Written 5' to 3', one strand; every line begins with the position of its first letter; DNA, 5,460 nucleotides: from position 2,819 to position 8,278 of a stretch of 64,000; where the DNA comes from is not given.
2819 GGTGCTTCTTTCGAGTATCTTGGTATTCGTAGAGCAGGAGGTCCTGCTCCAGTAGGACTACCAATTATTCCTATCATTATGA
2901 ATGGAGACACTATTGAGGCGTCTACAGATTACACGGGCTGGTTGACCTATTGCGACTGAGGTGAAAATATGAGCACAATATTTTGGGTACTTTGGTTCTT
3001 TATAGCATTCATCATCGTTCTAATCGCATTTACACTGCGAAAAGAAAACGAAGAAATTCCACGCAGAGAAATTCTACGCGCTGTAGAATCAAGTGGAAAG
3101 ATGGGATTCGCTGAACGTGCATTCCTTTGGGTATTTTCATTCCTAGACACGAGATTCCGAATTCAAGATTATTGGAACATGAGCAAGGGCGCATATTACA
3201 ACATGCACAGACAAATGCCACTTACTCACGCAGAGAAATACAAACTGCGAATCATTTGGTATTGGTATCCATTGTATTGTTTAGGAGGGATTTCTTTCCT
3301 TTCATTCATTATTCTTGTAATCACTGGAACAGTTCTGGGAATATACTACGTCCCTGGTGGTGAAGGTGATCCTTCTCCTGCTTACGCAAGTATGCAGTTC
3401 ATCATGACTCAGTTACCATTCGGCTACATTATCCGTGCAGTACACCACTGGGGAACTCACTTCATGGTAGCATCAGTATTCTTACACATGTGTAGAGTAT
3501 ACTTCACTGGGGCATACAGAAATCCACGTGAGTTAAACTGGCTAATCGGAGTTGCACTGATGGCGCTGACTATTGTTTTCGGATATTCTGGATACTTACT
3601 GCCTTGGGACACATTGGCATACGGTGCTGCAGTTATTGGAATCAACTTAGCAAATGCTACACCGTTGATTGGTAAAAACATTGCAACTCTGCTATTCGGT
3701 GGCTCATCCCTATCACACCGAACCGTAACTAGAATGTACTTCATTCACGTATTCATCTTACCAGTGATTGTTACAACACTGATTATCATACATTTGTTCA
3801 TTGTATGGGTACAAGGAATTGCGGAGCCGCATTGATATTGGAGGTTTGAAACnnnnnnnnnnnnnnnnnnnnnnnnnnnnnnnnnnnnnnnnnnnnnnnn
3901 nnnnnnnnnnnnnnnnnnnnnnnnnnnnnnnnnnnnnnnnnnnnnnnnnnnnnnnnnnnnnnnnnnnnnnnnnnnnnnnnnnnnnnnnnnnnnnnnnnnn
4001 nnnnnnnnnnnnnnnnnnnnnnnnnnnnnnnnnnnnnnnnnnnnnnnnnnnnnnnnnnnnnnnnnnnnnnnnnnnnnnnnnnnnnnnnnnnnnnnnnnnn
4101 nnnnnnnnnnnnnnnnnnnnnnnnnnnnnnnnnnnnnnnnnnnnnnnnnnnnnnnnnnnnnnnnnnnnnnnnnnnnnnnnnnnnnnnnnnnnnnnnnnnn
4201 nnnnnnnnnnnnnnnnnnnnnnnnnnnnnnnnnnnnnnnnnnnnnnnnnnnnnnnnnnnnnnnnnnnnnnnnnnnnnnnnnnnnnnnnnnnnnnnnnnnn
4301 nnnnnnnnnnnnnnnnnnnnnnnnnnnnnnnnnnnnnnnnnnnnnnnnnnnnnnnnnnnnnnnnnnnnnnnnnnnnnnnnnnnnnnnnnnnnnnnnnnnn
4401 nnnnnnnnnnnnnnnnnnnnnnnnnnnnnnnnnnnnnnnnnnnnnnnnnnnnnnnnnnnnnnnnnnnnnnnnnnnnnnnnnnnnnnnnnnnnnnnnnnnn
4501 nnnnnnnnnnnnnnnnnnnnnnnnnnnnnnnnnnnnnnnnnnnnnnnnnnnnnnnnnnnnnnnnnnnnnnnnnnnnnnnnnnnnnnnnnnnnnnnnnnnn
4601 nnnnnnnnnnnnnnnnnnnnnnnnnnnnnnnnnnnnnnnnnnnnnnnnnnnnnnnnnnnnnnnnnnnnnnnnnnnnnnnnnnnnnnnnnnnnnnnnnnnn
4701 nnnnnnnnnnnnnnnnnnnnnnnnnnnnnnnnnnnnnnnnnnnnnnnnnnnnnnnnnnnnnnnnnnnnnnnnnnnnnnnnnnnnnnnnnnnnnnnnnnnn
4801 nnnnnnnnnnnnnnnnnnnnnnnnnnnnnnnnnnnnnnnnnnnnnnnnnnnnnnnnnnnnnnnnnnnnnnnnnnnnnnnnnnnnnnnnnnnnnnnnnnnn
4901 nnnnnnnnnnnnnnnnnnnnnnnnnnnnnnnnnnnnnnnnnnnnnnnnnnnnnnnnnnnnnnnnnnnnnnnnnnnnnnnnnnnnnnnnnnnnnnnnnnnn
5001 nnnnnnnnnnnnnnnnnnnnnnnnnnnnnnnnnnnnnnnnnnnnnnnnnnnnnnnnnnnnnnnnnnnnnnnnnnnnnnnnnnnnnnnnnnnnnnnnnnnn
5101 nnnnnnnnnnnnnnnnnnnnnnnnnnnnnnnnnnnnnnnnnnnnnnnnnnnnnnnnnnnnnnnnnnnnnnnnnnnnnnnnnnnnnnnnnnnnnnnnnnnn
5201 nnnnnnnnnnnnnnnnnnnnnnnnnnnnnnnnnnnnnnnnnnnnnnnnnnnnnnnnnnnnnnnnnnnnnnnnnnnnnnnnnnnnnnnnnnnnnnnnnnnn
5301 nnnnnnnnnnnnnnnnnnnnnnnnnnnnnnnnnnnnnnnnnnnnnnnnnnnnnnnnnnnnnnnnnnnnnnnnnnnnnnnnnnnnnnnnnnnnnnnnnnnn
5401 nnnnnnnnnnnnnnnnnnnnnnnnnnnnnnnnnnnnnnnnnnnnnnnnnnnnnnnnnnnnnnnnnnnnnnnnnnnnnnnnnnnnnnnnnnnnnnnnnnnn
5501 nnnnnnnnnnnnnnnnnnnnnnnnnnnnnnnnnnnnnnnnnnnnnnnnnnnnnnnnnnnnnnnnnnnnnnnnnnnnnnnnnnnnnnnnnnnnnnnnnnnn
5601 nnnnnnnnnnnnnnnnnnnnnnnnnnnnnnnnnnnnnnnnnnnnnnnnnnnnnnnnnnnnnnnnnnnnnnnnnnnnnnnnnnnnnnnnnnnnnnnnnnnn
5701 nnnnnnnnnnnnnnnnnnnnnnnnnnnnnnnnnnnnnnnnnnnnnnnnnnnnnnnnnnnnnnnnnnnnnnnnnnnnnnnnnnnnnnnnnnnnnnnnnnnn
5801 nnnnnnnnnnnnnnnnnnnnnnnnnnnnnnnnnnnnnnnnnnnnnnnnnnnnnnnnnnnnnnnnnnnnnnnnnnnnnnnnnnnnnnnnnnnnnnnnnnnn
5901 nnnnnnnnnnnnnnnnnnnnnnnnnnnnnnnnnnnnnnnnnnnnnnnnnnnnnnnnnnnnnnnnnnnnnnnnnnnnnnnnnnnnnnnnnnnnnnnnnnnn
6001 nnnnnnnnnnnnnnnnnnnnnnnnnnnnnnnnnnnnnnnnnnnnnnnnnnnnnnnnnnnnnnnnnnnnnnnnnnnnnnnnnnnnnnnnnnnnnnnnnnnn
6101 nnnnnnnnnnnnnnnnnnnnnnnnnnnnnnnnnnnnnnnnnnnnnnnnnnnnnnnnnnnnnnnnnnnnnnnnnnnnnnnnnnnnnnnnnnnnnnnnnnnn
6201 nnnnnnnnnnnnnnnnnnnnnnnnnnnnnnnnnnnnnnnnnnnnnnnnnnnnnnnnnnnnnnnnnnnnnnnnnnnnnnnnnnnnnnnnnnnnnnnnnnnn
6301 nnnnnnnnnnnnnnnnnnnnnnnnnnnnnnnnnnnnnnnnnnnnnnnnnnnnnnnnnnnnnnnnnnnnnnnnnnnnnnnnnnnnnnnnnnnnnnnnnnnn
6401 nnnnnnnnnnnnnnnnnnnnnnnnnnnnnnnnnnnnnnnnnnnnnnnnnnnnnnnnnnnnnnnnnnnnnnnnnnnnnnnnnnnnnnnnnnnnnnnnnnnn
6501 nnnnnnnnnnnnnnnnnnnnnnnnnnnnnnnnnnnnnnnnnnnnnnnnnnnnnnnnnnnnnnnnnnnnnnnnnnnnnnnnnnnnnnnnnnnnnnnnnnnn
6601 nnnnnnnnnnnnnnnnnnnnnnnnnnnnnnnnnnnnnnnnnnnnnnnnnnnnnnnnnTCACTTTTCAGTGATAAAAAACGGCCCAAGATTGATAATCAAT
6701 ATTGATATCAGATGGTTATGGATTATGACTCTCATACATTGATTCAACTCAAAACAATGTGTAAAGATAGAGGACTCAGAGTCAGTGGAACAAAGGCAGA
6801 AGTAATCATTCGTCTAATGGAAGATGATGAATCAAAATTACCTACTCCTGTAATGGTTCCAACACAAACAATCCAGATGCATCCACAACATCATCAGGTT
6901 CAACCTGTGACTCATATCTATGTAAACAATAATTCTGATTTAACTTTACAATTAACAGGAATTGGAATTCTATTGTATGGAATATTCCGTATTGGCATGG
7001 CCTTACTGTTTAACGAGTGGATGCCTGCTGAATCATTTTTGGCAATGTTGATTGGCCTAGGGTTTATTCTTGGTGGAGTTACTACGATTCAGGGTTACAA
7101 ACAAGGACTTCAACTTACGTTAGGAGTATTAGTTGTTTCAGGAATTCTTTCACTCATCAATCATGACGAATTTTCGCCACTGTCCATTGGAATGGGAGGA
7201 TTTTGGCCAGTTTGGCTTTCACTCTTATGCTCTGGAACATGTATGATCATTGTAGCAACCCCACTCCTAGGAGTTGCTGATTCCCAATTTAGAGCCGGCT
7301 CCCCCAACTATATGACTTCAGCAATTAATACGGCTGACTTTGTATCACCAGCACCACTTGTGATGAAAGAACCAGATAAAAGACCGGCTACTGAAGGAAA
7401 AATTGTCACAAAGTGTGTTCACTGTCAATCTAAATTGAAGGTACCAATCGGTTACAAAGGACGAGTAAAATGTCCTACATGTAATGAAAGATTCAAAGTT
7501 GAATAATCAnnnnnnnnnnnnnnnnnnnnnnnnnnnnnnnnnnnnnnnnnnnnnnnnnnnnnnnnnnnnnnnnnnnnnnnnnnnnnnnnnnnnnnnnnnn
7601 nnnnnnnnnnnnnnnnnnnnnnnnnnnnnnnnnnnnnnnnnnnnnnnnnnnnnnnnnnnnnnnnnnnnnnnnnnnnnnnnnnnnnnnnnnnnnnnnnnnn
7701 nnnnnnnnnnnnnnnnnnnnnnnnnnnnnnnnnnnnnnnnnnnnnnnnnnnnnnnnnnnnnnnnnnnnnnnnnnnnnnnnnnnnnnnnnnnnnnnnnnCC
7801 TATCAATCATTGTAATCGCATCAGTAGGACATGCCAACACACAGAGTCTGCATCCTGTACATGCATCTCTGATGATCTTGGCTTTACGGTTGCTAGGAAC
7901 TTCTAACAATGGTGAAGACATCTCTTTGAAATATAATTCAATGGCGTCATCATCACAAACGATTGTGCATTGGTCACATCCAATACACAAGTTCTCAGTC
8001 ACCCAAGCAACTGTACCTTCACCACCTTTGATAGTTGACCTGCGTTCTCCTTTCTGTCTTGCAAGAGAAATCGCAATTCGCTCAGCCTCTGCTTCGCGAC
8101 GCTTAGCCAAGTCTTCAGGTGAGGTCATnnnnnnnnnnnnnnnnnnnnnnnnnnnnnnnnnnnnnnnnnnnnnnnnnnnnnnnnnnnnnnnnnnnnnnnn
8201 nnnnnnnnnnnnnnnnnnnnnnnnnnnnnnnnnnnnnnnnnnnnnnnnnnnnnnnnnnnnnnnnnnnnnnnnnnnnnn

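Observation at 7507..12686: Six-gene translationally coupled operon: AsnB-like amidotransferase, GshA-like ligase, saccharopine-dehydrogenase-like enzyme, polytopic membrane protein, ferredoxin, small TM protein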

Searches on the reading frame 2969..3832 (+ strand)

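Call 68: search_protein_families(library=pfam, proteins=[window:2969-3832:+], max_evalue=0.001)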
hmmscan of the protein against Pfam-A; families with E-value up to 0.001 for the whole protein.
window:2969-3832:+ (288 aa): 2 families
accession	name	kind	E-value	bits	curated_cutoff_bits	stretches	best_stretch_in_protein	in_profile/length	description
PF00033.24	Cytochrome_B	-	1.2e-43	149.6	27.2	1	102-280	13-186/189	Cytochrome b/b6/petB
PF13631.11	Cytochrom_B_N_2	-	7.9e-39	133.8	27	1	165-282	2-119/169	Cytochrome b(N-terminal)/b6/petB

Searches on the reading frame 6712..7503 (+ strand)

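Call 3: search_protein_families(library=pfam, proteins=[window:6712-7503:+], max_evalue=0.01)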
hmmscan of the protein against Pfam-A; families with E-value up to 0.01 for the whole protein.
window:6712-7503:+ (264 aa): 2 families
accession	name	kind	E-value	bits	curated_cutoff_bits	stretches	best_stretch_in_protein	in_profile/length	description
PF02037.33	SAP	-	1.2e-06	28.4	23.9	1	9-39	6-36/37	SAP domain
PF18953.6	SAP_new25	-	0.0034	17.4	26.3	1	13-34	13-34/51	SAP domain-containing new25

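Call 4: search_protein_families(library=ncbifam, proteins=[window:6712-7503:+], max_evalue=0.01)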
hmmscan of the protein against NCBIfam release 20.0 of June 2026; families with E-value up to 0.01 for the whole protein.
window:6712-7503:+ (264 aa): 0 families

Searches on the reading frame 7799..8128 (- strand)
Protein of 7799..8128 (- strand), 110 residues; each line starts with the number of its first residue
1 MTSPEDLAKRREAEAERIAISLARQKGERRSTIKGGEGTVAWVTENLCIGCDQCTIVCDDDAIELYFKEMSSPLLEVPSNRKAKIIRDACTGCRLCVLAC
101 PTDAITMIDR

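Call 3: search_protein_families(library=pfam, proteins=[window:7799-8128:-], max_evalue=0.01)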
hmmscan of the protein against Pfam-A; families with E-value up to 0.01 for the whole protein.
window:7799-8128:- (110 aa): 14 families
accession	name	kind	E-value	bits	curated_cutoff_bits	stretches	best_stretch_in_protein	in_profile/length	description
PF14697.11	Fer4_21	-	1.2e-13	51.4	35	1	41-107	1-59/59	4Fe-4S dicluster domain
PF00037.32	Fer4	-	2.5e-13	49.7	21.1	2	84-106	2-24/24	4Fe-4S binding domain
PF12838.12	Fer4_7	-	2e-10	41.4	27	1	48-104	2-52/52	4Fe-4S dicluster domain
PF12837.12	Fer4_6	-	2.1e-10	40.5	25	2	83-105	2-24/24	4Fe-4S binding domain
PF13187.11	Fer4_9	-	6.5e-10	39.3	27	2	85-105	34-52/52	4Fe-4S dicluster domain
PF25160.1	LdpA_Fe-S-bd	-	1.3e-07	31.7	27.6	1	82-108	20-46/49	LdpA Fe-S cluster-binding domain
PF13237.11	Fer4_10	-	1.7e-07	31.5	25.5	2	44-101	5-53/53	4Fe-4S dicluster domain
PF12797.12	Fer4_2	-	2.5e-07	30.6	24.5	1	84-102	4-22/22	4Fe-4S binding domain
PF12800.12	Fer4_4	-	1.3e-06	28.7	24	1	88-102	2-16/17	4Fe-4S binding domain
PF13534.11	Fer4_17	-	2e-06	28.7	22.2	0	80-103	36-59/61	4Fe-4S dicluster domain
PF13484.11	Fer4_16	-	2.9e-06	28.4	30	1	90-106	2-18/66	4Fe-4S double cluster binding domain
PF12798.12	Fer4_3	-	0.0002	22.4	27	1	90-104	1-15/15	4Fe-4S binding domain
PF13183.11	Fer4_8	-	0.00055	20.9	27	0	48-103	5-67/68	4Fe-4S dicluster domain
PF17179.9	Fer4_22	-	0.00067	20.9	27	0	40-59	73-92/95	4Fe-4S dicluster domain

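Call 4: search_protein_families(library=ncbifam, proteins=[window:7799-8128:-], max_evalue=0.01)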
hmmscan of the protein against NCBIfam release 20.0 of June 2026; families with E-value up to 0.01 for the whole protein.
window:7799-8128:- (110 aa): 75 families (the best 25 are shown)
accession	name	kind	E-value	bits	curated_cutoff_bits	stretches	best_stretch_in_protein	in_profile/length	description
TIGR01944.1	rnfB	subfamily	5.5e-13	48.9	68.7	1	16-109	82-164/190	RnfABCDGE type electron transport complex subunit B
NF003475.0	PRK05113.1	equivalog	1.4e-11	44.6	203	1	37-109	104-164/190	electron transport complex subunit RsxB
NF042909.1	FMH_DH_FwdF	exception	1.1e-10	41.1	375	1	12-108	108-198/336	tungsten-dependent formylmethanofuran dehydrogenase subunit FwdF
NF006183.0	PRK08318.1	equivalog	2.9e-10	39.5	335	1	39-108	335-398/422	NAD-dependent dihydropyrimidine dehydrogenase subunit PreA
NF004914.0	PRK06273.1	equivalog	5.4e-10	39.3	163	2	69-109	32-72/167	ferredoxin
NF005415.0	PRK06991.1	equivalog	7.1e-10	39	281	1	38-108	77-135/284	electron transport complex subunit RsxB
NF006446.0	PRK08764.1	equivalog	1.5e-09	37.9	220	1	34-107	74-135/139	Rnf electron transport complex subunit RnfB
TIGR02179.1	PorD_KorD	subfamily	3.5e-09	36.6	60.05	1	43-108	22-75/78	2-oxoacid:acceptor oxidoreductase, delta subunit, pyruvate/2-ketoisovalerate family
NF004541.0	PRK05888.2-2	equivalog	7.2e-09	35.7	217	2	84-108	57-81/168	NADH-quinone oxidoreductase subunit NuoI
NF004543.0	PRK05888.2-5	equivalog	1.4e-08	34.5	243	1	39-109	55-119/217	NADH-quinone oxidoreductase subunit NuoI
NF009410.0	PRK12771.1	subfamily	2.4e-08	33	516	1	47-108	513-563/566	NAD(P)-binding protein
TIGR01971.1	NuoI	subfamily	6.2e-08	32.3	113.05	1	44-107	40-100/121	NADH-quinone oxidoreductase, chain I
TIGR02512.1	FeFe_hydrog_A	subfamily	7.6e-08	31.6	405.95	1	45-109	6-71/375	[FeFe] hydrogenase, group A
TIGR03048.1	PS_I_psaC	equivalog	8.9e-08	32.3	130.65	1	86-109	6-29/80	photosystem I iron-sulfur center protein PsaC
NF004540.0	PRK05888.2-1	equivalog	9e-08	31.8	215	1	44-109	42-107/139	NADH-quinone oxidoreductase subunit NuoI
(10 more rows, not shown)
